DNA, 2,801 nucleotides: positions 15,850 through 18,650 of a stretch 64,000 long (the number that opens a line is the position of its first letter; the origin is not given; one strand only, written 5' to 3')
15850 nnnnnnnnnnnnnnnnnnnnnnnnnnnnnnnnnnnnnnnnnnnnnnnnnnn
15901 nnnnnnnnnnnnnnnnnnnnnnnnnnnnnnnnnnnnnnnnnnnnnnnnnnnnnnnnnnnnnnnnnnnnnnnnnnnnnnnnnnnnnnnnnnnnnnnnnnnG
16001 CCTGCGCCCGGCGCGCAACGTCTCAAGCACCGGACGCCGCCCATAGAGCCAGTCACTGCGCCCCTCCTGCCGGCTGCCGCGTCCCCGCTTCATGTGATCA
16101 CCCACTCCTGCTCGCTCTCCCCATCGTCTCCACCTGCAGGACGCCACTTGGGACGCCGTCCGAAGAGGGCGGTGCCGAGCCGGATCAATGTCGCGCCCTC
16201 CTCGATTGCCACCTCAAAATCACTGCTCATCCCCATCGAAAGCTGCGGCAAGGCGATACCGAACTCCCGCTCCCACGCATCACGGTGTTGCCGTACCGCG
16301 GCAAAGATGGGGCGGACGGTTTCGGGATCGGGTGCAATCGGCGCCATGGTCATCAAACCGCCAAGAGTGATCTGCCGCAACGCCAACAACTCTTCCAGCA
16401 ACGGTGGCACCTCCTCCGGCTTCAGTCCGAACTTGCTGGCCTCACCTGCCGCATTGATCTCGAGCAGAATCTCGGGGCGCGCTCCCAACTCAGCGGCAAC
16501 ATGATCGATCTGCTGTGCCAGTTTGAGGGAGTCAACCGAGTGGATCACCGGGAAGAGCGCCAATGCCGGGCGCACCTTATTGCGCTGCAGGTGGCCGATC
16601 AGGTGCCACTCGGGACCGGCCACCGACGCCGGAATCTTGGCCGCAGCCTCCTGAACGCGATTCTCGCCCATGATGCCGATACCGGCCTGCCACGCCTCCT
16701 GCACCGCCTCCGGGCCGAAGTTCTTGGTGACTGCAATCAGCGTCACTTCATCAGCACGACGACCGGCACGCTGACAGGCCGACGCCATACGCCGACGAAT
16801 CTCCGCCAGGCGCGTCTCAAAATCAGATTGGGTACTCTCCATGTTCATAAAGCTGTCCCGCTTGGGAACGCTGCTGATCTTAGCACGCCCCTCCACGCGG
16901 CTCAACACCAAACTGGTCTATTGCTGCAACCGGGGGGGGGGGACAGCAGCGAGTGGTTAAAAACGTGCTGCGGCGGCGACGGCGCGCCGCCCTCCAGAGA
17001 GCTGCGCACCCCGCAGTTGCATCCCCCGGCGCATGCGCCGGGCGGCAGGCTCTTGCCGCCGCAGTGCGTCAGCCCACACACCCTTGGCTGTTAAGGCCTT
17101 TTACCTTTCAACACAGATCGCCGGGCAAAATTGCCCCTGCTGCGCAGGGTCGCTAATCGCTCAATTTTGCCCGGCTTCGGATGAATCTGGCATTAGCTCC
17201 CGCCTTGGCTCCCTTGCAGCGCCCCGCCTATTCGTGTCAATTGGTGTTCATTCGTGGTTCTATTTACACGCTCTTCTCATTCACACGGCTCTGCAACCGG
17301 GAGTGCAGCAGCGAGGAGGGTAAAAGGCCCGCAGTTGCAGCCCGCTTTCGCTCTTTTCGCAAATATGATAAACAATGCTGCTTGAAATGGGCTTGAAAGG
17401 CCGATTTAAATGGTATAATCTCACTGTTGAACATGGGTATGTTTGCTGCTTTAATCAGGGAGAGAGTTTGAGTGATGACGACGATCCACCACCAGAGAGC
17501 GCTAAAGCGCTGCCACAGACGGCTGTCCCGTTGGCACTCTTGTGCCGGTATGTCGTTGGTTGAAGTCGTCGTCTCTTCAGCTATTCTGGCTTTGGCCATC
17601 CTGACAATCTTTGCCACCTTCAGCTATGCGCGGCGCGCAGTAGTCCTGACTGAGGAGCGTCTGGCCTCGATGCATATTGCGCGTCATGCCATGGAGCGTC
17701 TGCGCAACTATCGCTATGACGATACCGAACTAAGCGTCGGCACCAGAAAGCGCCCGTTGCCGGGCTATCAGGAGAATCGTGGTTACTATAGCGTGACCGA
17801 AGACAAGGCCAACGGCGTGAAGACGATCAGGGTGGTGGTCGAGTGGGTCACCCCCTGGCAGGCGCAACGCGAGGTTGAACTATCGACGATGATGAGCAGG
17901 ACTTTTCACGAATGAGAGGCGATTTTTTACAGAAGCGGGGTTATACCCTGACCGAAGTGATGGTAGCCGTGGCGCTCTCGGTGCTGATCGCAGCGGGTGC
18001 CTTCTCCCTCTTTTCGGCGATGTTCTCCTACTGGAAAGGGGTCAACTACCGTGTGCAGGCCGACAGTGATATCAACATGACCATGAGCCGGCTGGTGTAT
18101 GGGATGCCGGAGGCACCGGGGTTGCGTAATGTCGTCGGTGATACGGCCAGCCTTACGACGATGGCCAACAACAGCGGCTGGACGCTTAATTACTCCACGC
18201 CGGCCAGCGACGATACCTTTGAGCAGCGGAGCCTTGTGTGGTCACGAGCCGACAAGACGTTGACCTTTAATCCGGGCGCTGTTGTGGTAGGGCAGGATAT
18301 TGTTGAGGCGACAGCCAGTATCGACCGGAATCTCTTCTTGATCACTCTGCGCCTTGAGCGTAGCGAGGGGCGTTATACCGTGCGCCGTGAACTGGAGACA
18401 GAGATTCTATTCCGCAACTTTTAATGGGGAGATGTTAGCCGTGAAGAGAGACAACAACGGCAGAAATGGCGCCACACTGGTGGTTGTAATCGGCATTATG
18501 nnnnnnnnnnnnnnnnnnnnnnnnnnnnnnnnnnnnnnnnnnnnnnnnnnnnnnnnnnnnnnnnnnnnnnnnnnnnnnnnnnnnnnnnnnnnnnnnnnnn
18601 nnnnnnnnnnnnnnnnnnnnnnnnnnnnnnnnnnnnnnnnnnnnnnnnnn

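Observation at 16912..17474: Complex 560-bp divergent regulatory region upstream of the pseudopilin operon: G11 tract, perfect 18-bp palindrome, 13-bp inverted-repeat pair, 12-nt direct repeats and an extended -10 promoter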

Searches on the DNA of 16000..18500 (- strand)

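Call 3: search_rna_families(source=window, start=16000, end=18500, threshold=evalue, max_evalue=10, show_alignments=3)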
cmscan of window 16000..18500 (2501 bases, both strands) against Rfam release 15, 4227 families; matches with E-value up to 10: 5.
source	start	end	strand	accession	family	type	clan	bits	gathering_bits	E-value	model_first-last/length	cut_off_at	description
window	18055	18151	+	RF00312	snoZ206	Gene; snRNA; snoRNA; CD-box;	-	20.2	50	1.6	1-129/129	no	Small nucleolar RNA Z206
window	17447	17498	+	RF01145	sR14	Gene; snRNA; snoRNA; CD-box;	-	17.1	38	0.16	1-54/54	no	Small nucleolar RNA sR14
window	16910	17047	+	RF01754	radC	Cis-reg;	-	16.3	40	3.4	1-149/149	no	radC RNA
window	17049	17119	-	RF00478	SCARNA6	Gene; snRNA; snoRNA; scaRNA;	-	13.5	68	0.5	1-265/265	no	Small Cajal body specific RNA 6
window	17823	17955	+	RF00373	RNaseP_arch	Gene; ribozyme;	CL00002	12.4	84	1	1-288/288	no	Archaeal RNase P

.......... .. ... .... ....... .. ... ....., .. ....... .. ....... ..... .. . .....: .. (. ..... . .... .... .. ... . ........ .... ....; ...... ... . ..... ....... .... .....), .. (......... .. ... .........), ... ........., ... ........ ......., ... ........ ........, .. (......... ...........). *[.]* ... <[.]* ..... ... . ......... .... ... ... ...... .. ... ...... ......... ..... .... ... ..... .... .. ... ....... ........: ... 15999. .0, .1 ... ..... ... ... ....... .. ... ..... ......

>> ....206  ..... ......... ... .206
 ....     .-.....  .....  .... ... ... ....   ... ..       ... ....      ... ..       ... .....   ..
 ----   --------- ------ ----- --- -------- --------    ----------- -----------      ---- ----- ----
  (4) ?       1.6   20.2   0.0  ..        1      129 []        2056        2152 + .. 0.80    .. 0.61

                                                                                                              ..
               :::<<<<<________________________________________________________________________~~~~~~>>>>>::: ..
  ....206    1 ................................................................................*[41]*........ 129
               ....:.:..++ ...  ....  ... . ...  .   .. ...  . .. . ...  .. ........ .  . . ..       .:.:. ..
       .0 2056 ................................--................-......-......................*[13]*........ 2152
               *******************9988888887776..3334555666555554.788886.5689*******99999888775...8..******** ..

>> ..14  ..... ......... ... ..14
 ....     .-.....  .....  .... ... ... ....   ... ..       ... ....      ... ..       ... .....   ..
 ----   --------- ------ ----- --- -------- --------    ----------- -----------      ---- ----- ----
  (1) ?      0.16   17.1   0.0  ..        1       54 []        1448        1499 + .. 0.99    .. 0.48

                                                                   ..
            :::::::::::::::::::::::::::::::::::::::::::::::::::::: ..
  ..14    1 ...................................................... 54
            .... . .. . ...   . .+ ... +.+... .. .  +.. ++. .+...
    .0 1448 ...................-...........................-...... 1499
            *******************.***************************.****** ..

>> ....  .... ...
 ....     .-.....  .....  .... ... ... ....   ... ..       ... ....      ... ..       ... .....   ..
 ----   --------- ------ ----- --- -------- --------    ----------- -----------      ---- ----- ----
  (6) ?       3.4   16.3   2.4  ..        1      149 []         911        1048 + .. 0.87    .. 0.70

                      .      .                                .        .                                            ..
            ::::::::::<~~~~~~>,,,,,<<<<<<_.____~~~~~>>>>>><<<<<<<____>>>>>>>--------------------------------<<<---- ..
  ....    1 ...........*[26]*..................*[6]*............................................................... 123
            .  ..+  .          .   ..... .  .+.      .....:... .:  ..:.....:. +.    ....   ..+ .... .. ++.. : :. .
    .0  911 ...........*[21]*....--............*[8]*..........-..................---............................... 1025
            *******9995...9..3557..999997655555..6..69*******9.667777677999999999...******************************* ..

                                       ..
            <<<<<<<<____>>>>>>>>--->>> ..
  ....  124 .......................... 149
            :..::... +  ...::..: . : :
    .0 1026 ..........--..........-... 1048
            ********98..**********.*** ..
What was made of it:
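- On Any Rfam RNA family (riboswitch, small RNA, ribozyme): The best match in 16000-18500 was radC at 16.3 bits against a gathering score of 40 (call 3).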

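Call 31: search_rna_families(source=L001, start=1, end=1500, threshold=evalue, max_evalue=1)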
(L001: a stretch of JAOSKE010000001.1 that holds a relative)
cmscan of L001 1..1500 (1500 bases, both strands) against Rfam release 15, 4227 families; matches with E-value up to 1: 1.
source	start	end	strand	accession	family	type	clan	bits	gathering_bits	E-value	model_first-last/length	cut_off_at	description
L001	1171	1244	-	RF00005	tRNA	Gene; tRNA;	CL00001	67.3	29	4e-14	1-71/71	no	tRNA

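Call 63: search_dna_similar(query=window:16900-17360:+, collection=phages, mode=distant, max_evalue=0.01, max_rows=10)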
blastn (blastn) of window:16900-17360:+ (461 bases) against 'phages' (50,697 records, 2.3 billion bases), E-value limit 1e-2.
No match.

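Call 64: search_dna_similar(query=window:16900-17360:+, collection=plasmids, mode=distant, max_evalue=0.01, max_rows=10)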
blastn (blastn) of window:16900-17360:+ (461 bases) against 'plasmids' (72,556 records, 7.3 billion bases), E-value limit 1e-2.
No match.
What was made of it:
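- Tried and rejected: Phage and plasmid collections gave no match (calls 63, 64).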

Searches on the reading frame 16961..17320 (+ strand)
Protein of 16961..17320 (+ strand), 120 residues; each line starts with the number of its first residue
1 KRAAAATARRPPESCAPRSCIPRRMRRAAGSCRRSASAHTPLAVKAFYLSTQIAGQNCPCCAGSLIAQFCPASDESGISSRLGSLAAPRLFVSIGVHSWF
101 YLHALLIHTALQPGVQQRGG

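Call 50: find_homologous_proteins(query=window:16961-17320:+, max_evalue=0.01)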
Query window:16961-17320:+: 81 candidates shared short words with the query, none scored E <= 0.01.
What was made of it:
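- Tried and rejected: The open 120-codon frame 16961-17320 has no homologue among 5.8 billion proteins (call 50).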
